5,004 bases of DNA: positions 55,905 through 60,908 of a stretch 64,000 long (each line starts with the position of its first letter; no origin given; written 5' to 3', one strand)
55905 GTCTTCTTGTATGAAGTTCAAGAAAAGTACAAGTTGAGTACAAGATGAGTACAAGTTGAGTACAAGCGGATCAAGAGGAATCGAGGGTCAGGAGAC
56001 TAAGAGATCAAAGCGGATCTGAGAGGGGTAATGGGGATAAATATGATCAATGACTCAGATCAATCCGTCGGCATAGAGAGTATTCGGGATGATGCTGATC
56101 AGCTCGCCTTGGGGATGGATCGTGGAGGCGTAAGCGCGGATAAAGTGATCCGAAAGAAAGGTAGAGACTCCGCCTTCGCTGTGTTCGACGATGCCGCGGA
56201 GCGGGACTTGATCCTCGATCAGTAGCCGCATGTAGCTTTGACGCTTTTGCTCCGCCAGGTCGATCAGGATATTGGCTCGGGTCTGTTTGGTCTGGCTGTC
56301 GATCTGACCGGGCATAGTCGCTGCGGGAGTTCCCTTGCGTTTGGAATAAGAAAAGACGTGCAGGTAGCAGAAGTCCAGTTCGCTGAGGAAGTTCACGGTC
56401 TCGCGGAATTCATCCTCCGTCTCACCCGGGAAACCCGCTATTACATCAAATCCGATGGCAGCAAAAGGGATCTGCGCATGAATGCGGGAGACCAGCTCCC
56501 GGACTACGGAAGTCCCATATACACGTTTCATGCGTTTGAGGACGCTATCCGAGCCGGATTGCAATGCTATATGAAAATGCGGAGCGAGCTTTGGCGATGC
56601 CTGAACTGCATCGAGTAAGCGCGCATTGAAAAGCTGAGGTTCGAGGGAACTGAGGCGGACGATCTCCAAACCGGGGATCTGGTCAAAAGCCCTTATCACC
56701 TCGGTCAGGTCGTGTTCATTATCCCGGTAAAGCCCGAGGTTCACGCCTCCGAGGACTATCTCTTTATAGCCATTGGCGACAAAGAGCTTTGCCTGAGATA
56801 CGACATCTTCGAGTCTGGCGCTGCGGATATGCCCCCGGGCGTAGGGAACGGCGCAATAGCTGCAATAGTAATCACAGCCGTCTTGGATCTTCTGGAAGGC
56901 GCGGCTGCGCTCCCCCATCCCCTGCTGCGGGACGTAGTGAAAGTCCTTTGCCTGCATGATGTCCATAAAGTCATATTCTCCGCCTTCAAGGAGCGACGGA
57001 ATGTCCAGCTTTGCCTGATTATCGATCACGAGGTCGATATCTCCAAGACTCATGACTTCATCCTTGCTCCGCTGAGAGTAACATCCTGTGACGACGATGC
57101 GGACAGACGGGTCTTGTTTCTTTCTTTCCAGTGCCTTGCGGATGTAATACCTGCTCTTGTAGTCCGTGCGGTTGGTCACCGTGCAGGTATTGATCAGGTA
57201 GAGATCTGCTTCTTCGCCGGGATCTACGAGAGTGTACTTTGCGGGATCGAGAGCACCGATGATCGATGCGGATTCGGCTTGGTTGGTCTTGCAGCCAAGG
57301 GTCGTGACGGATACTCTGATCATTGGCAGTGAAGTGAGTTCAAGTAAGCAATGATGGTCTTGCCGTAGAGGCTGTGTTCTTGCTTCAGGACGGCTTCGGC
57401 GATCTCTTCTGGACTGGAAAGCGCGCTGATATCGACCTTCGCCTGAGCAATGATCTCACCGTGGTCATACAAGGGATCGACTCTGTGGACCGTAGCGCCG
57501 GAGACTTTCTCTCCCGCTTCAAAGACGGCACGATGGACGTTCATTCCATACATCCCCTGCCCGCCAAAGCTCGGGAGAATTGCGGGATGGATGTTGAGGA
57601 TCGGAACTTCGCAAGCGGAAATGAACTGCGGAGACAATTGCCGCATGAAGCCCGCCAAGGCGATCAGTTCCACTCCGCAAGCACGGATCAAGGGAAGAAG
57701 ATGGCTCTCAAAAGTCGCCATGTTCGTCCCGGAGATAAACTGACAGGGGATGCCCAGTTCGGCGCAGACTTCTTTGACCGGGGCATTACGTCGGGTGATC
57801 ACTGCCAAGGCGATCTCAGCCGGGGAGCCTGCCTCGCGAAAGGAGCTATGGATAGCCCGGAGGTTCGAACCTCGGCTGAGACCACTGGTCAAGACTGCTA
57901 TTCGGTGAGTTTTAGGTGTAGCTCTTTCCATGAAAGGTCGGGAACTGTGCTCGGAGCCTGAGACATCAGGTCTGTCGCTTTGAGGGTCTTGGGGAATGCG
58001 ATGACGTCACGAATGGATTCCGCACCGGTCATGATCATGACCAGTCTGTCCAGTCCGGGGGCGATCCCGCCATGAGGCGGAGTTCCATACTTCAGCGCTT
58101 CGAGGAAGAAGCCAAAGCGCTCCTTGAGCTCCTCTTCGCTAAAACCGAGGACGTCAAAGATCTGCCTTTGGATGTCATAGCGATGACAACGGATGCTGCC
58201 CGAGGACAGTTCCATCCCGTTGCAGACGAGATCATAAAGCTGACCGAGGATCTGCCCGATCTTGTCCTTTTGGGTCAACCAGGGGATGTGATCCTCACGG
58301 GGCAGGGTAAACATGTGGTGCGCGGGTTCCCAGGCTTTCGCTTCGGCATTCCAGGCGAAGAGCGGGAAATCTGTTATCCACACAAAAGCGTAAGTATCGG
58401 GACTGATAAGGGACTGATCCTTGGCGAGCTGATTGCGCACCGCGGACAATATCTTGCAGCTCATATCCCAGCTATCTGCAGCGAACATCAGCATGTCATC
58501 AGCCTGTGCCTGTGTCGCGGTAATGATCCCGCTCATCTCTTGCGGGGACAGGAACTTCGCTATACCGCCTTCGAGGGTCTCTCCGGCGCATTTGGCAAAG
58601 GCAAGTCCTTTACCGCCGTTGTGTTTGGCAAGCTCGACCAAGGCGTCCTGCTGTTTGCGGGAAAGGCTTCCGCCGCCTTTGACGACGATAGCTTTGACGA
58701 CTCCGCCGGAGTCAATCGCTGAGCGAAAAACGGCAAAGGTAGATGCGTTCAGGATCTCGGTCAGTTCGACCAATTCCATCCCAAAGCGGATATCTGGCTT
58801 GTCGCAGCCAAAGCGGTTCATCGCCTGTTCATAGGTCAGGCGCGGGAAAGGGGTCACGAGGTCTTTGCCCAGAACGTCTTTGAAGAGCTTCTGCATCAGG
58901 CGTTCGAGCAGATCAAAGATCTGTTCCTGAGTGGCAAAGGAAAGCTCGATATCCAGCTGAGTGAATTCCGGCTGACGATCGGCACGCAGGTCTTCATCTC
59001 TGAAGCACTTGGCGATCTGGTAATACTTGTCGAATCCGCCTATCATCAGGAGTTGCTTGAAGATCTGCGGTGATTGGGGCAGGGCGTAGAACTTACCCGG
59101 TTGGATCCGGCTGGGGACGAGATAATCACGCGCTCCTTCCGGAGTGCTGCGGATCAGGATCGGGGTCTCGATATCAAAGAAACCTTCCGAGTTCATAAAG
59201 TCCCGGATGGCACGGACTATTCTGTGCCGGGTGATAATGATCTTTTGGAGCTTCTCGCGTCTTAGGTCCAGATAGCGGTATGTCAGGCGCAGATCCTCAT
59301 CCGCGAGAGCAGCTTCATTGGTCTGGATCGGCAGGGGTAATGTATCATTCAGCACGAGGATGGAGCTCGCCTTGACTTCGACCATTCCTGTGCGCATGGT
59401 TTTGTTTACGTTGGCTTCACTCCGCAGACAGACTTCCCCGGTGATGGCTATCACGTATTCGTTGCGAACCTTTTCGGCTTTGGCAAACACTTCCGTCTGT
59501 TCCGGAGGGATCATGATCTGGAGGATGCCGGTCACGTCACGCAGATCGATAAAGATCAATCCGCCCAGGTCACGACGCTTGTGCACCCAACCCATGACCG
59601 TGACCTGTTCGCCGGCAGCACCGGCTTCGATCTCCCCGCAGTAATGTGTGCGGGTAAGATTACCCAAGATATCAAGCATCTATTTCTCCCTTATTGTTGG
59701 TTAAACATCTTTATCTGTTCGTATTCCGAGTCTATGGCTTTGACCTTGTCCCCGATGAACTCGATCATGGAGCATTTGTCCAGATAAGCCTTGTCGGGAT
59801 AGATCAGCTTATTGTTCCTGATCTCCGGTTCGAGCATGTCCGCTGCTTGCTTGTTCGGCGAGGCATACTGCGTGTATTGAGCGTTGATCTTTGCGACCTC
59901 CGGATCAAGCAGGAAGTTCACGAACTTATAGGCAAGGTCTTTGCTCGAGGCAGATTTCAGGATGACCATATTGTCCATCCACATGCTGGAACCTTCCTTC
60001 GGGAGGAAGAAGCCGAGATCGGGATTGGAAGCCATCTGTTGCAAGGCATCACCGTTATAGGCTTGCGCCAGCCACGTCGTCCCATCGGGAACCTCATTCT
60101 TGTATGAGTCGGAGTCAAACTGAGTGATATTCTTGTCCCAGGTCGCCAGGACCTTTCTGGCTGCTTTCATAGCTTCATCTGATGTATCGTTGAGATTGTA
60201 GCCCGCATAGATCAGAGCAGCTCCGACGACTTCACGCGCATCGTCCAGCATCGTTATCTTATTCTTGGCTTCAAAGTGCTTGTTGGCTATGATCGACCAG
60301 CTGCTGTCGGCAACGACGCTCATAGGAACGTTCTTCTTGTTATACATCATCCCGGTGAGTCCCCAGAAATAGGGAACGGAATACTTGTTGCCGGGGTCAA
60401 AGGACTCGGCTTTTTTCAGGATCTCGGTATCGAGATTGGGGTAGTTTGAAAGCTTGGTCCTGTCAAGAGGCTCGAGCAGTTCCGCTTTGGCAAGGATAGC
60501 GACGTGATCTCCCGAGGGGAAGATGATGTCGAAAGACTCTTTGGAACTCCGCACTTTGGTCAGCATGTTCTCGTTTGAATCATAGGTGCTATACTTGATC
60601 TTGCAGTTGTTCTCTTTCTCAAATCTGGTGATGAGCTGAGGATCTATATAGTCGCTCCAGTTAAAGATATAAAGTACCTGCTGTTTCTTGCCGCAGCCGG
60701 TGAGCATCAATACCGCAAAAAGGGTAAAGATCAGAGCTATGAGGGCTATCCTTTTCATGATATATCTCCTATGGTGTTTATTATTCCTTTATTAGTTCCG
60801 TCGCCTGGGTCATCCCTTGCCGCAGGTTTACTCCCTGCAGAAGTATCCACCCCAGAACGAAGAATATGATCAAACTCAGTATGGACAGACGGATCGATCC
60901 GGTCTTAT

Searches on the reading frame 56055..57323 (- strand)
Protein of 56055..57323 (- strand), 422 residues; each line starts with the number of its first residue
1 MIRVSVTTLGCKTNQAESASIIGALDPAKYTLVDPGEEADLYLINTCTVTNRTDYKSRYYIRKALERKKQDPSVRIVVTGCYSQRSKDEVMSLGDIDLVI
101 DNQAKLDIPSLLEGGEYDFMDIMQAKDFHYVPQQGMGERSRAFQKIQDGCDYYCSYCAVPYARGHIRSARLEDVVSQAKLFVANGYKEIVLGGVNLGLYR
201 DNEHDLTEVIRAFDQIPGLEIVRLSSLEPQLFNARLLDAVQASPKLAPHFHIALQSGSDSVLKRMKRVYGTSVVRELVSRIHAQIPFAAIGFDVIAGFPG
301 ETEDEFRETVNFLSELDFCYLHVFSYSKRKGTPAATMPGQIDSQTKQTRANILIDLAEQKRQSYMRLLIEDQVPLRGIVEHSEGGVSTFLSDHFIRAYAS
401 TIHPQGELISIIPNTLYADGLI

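Call 12: search_protein_families(library=pfam, proteins=[window:56055-57323:-])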
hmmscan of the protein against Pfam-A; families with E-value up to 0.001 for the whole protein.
window:56055-57323:- (422 aa): 2 families
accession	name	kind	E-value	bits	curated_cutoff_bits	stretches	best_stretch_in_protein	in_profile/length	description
PF00919.26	UPF0004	-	1.4e-24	86.4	27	1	3-100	1-97/98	Uncharacterized protein family UPF0004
PF04055.27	Radical_SAM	-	5.6e-22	79.1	29.5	1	146-313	3-166/166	Radical SAM superfamily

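Call 21: find_encoding_contigs(protein=window:56055-57323:-, flank=3000, max_places=10)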
Protein window:56055-57323:- (422 aa): 3 contigs read that carry it; 2 places shown.
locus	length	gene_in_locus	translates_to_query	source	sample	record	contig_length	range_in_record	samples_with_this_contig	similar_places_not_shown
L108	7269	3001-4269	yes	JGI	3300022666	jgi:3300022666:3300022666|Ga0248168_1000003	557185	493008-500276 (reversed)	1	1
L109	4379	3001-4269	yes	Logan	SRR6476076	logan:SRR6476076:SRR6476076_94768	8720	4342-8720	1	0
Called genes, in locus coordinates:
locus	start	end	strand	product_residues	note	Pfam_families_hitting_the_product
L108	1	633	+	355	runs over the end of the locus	PF01547:SBP_bac_1, PF13416:SBP_bac_8, PF13531:SBP_bac_11, PF13343:SBP_bac_6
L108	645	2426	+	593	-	PF01336:tRNA_anti-codon, PF00152:tRNA-synt_2, PF02938:GAD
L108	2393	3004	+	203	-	PF00551:Formyl_trans_N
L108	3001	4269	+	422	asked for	PF00919:UPF0004, PF04055:Radical_SAM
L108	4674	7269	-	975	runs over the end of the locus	PF17900:Peptidase_M1_N, PF01433:Peptidase_M1, PF13860:FlgD_ig, PF18962:Por_Secre_tail (faint)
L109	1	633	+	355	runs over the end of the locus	PF01547:SBP_bac_1, PF13416:SBP_bac_8, PF13531:SBP_bac_11, PF13343:SBP_bac_6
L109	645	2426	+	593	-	PF01336:tRNA_anti-codon, PF00152:tRNA-synt_2, PF02938:GAD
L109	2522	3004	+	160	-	PF00551:Formyl_trans_N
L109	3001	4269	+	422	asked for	PF00919:UPF0004, PF04055:Radical_SAM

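Call 31: find_homologous_proteins(query=window:56055-57323:-, max_evalue=1e-60)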
Query window:56055-57323:- (422 aa): 7110 proteins with E <= 1e-60 among 8000 candidates; the best 120 are listed.
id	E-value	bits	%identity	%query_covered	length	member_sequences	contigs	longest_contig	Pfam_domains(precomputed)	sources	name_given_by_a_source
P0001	1.6e-280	948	100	100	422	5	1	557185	PF04055.28,PF00919.27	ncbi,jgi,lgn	-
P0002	1.2e-213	727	76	100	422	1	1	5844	PF04055.28,PF00919.27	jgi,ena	-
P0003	1.7e-179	615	64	100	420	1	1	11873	PF04055.28,PF00919.27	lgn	-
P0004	1.4e-176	605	63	100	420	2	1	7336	PF04055.28,PF00919.27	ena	-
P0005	2.0e-176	605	63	100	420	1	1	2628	PF04055.28,PF00919.27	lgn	-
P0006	1.3e-174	599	63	100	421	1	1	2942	PF04055.28,PF00919.27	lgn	-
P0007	2.8e-171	588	63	100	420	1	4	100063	PF04055.28,PF00919.27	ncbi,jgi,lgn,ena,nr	ncbi:MAG TPA: tRNA (N(6)-L-threonylcarbamoyladenosine(37)-C(2))-methylthiotransferase MtaB [Candidat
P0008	6.1e-167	574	62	100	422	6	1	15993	PF04055.28,PF00919.27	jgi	jgi:threonylcarbamoyladenosine tRNA methylthiotransferase MtaB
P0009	2.8e-166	571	60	100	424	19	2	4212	PF04055.28,PF00919.27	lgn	-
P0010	5.8e-166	570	76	79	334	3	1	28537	PF04055.28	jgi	-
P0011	8.4e-163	560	60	100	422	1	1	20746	PF04055.28,PF00919.27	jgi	jgi:threonylcarbamoyladenosine tRNA methylthiotransferase MtaB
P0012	5.8e-161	554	61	100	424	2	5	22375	PF04055.28,PF00919.27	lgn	-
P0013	6.7e-161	554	60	100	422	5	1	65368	PF04055.28,PF00919.27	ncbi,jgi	-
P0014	7.7e-161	553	60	99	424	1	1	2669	PF04055.28,PF00919.27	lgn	-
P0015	8.9e-161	553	60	100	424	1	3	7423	PF04055.28,PF00919.27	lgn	-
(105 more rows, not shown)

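Call 32: find_encoding_contigs(protein=P0010, flank=10000, max_places=4)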
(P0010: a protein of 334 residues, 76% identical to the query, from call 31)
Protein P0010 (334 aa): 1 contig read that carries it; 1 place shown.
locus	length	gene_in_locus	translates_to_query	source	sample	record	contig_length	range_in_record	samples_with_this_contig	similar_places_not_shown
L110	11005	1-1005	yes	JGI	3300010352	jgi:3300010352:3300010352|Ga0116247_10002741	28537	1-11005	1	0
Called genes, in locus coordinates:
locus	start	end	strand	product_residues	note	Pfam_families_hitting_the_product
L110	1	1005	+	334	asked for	PF04055:Radical_SAM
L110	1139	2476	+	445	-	PF18962:Por_Secre_tail (weak)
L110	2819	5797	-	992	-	PF17900:Peptidase_M1_N, PF01433:Peptidase_M1, PF13860:FlgD_ig, PF18962:Por_Secre_tail (weak)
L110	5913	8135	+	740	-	PF08479:POTRA_2 (faint), PF07244:POTRA, PF01103:Omp85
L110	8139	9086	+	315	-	PF04055:Radical_SAM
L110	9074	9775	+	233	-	PF01128:IspD, PF12804:NTP_transf_3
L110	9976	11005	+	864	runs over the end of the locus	PF13522:GATase_6, PF13537:GATase_7, PF01380:SIS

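Call 33: find_encoding_contigs(protein=P0002, flank=10000, max_places=4)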
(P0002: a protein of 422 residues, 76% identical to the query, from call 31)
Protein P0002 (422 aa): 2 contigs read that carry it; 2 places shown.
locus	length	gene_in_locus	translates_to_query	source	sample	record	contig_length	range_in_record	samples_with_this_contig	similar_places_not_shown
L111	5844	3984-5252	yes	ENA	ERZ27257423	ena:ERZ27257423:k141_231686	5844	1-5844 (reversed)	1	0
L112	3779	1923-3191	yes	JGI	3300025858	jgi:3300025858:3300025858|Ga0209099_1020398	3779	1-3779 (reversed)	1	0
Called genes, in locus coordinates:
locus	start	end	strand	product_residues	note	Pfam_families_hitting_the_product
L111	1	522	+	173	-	?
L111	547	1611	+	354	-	PF02030:Lipoprotein_8 (weak), PF01547:SBP_bac_1, PF13416:SBP_bac_8, PF13531:SBP_bac_11 (weak), PF13343:SBP_bac_6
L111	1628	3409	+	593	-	PF01336:tRNA_anti-codon, PF00152:tRNA-synt_2, PF02938:GAD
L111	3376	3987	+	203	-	PF00551:Formyl_trans_N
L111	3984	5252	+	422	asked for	PF00919:UPF0004, PF04055:Radical_SAM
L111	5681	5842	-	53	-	PF13860:FlgD_ig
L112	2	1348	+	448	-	?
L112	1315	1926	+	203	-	PF00551:Formyl_trans_N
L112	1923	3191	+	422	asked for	PF00919:UPF0004, PF04055:Radical_SAM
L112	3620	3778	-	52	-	PF13860:FlgD_ig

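Call 34: find_encoding_contigs(protein=P0007, flank=10000, max_places=4)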
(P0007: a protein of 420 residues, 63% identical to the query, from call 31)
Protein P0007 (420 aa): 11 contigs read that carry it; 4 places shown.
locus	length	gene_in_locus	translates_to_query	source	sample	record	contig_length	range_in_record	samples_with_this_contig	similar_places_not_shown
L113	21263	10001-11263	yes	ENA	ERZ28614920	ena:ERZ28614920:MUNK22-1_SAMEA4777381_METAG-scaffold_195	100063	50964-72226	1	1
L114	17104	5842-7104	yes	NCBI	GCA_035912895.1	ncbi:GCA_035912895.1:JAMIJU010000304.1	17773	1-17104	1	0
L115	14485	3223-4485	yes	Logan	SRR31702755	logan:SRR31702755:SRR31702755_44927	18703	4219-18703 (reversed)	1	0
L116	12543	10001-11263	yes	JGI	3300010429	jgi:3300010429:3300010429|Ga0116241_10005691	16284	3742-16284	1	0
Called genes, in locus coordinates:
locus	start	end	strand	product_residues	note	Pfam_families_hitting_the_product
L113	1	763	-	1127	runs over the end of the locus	-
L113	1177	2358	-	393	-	PF07719:TPR_2 (faint), PF10952:DUF2753 (faint), PF13424:TPR_12 (faint), PF25062:ARM_TT21_N (faint), PF00515:TPR_1 (faint), PF13174:TPR_6 (faint), PF13176:TPR_7 (faint), PF13181:TPR_8 (faint), +4 more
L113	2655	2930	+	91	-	PF00216:Bac_DNA_binding, PF18291:HU-HIG (weak)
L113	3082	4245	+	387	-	PF00712:DNA_pol3_beta, PF02767:DNA_pol3_beta_2, PF02768:DNA_pol3_beta_3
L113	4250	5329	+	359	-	PF02463:SMC_N, PF13175:AAA_15, PF13476:AAA_23, PF13555:AAA_29 (weak), PF13304:AAA_21 (weak)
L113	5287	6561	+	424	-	PF07690:MFS_1 (weak), PF13347:MFS_2 (weak), PF12832:MFS_1_like, PF11700:ATG22, PF07690:MFS_1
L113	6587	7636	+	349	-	PF02030:Lipoprotein_8 (weak), PF01547:SBP_bac_1, PF13416:SBP_bac_8, PF13531:SBP_bac_11, PF13343:SBP_bac_6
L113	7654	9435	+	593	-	PF01336:tRNA_anti-codon, PF00152:tRNA-synt_2, PF02938:GAD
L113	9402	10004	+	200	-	PF00551:Formyl_trans_N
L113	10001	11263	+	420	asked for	PF00919:UPF0004, PF04055:Radical_SAM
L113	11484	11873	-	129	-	-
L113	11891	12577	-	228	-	-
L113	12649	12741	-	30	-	-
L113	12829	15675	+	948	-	PF02463:SMC_N (faint), PF03193:RsgA_GTPase (faint), PF13191:AAA_16 (faint), PF13555:AAA_29 (faint), PF20703:nSTAND1 (faint), PF17760:UvrA_inter, PF17755:UvrA_DNA-bind, PF00005:ABC_tran, +1 more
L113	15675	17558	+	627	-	PF16561:AMPK1_CBM, PF00128:Alpha-amylase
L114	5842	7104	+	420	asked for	PF00919:UPF0004, PF04055:Radical_SAM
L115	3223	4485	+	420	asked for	PF00919:UPF0004, PF04055:Radical_SAM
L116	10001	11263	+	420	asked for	PF00919:UPF0004, PF04055:Radical_SAM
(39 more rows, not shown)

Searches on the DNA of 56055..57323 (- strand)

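Call 61: search_rna_families(sources=[L133, L003, L086, L016, L054, L046, L123, L121, L127, L138, L134, L117, L118, L136, L111, L110, L113, L140], threshold=gathering)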
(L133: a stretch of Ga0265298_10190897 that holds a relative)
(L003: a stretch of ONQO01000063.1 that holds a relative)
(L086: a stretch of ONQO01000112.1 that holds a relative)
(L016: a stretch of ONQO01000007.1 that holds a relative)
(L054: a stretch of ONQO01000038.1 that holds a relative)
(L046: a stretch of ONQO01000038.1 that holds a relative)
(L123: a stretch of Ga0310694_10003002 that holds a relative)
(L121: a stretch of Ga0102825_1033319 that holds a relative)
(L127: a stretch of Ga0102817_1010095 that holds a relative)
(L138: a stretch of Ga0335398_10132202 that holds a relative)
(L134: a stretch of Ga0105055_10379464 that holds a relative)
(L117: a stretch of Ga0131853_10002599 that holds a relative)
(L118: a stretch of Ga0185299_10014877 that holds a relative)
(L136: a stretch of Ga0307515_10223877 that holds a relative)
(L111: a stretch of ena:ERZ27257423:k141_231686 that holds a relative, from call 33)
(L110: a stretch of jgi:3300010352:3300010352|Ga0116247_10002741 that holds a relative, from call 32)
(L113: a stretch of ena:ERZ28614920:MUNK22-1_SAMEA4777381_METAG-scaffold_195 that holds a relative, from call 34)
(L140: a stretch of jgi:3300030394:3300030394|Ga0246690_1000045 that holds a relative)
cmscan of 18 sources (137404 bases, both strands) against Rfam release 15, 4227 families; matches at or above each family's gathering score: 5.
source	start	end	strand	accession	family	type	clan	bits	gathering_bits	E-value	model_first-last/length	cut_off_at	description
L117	11170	11242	-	RF00005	tRNA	Gene; tRNA;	CL00001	72.9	29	1.1e-13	1-71/71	no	tRNA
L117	10958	11031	-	RF00005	tRNA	Gene; tRNA;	CL00001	67.8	29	2.6e-12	1-71/71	no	tRNA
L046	3831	3903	-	RF00005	tRNA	Gene; tRNA;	CL00001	66.2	29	7.3e-12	1-71/71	no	tRNA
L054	6269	6343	+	RF00005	tRNA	Gene; tRNA;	CL00001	61.6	29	1.4e-10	1-71/71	no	tRNA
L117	9299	9372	-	RF00005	tRNA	Gene; tRNA;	CL00001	59.6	29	5e-10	1-71/71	no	tRNA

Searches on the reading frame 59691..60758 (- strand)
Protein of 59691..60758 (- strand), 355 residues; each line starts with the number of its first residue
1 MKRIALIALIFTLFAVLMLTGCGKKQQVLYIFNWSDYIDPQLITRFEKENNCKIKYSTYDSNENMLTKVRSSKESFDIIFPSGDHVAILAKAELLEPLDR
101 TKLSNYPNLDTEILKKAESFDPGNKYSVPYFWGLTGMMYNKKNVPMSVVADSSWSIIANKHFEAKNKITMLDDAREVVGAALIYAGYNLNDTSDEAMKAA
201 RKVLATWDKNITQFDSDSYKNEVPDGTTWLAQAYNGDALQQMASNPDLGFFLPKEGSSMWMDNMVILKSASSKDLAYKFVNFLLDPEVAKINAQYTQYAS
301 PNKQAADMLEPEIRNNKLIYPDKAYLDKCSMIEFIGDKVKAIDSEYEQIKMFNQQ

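Call 88: find_encoding_contigs(protein=window:59691-60758:-, flank=10000, max_places=2)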
Protein window:59691-60758:- (355 aa): 2 contigs read that carry it; 2 places shown.
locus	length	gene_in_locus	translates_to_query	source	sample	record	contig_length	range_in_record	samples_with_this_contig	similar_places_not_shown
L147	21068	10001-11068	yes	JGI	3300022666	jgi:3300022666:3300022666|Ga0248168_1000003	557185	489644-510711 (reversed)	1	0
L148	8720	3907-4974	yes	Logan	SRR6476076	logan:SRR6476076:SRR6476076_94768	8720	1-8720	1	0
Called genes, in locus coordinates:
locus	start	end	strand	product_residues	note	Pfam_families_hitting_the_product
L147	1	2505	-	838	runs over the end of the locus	PF01588:tRNA_bind, PF03483:B3_4, PF03484:B5, PF17759:tRNA_synthFbeta, PF03147:FDX-ACB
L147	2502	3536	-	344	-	PF02912:Phe_tRNA-synt_N, PF01409:tRNA-synt_2d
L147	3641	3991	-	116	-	PF00453:Ribosomal_L20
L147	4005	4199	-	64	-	PF01632:Ribosomal_L35p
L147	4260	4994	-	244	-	PF05198:IF3_N, PF00707:IF3_C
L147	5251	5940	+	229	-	PF13489:Methyltransf_23 (faint), PF08241:Methyltransf_11, PF13649:Methyltransf_25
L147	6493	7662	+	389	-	PF00712:DNA_pol3_beta, PF02767:DNA_pol3_beta_2, PF02768:DNA_pol3_beta_3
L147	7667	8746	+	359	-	PF02463:SMC_N, PF13175:AAA_15, PF13476:AAA_23, PF13555:AAA_29 (faint), PF13304:AAA_21 (faint)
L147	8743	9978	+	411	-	PF07690:MFS_1, PF11700:ATG22, PF12832:MFS_1_like, PF07690:MFS_1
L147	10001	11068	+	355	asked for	PF01547:SBP_bac_1, PF13416:SBP_bac_8, PF13531:SBP_bac_11, PF13343:SBP_bac_6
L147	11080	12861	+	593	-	PF01336:tRNA_anti-codon, PF00152:tRNA-synt_2, PF02938:GAD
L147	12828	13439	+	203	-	PF00551:Formyl_trans_N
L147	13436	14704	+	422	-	PF00919:UPF0004, PF04055:Radical_SAM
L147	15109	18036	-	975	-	PF17900:Peptidase_M1_N, PF01433:Peptidase_M1, PF13860:FlgD_ig, PF18962:Por_Secre_tail (faint)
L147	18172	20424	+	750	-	PF08479:POTRA_2 (faint), PF07244:POTRA, PF01103:Omp85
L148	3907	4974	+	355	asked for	PF01547:SBP_bac_1, PF13416:SBP_bac_8, PF13531:SBP_bac_11, PF13343:SBP_bac_6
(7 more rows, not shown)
